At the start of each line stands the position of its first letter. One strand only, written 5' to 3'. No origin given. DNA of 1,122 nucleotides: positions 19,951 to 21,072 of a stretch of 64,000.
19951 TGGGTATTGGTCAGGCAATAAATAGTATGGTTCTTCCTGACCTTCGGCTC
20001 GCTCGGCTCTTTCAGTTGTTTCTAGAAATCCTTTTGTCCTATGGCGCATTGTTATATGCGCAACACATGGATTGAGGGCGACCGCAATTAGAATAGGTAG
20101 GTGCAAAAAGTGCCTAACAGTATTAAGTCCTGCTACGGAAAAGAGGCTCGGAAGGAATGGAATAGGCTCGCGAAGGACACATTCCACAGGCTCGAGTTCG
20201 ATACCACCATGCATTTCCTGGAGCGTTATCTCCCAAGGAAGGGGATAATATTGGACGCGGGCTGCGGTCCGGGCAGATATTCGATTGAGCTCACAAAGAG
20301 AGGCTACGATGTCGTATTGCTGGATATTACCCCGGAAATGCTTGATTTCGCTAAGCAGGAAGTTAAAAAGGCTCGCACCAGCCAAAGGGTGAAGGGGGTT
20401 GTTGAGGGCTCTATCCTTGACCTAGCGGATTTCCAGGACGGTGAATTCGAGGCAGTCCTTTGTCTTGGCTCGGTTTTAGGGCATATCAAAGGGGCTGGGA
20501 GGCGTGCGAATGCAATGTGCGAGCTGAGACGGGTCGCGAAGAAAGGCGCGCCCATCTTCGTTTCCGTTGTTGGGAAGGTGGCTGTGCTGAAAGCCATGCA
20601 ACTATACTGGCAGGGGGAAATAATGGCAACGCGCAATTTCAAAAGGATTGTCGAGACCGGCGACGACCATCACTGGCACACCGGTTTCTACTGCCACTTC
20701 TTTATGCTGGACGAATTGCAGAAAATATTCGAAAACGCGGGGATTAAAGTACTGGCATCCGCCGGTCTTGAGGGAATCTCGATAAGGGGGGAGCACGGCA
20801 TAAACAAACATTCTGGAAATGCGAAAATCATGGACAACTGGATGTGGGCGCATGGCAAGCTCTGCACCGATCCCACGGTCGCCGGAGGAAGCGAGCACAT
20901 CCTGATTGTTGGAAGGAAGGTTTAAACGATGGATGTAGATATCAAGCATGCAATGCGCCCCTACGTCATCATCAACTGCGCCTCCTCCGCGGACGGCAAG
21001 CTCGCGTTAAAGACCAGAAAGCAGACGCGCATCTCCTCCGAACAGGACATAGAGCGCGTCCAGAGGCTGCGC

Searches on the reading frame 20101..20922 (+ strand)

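Call 13: search_protein_families(library=pfam, proteins=[window:20101-20922:+], max_evalue=0.001)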
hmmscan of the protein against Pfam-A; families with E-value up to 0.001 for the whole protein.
window:20101-20922:+ (274 aa): 7 families
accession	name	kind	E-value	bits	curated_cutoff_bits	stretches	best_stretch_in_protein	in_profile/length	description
PF13649.12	Methyltransf_25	-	1.4e-16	61.4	27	1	50-149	1-96/97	Methyltransferase domain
PF08241.18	Methyltransf_11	-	3.3e-16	60.1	21.2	1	51-152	1-93/95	Methyltransferase domain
PF13847.12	Methyltransf_31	-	2.3e-11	44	27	1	50-164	7-119/145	Methyltransferase domain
PF13489.12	Methyltransf_23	-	3.5e-10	40.3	27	1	36-219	12-163/164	Methyltransferase domain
PF08242.18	Methyltransf_12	-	2.1e-09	38.5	30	1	51-150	1-96/98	Methyltransferase domain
PF01209.24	Ubie_methyltran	-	2e-07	31.1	20.1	1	34-218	37-216/233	ubiE/COQ5 methyltransferase family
PF05175.20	MTS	-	0.00011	22.4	23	1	28-120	11-103/170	Methyltransferase small domain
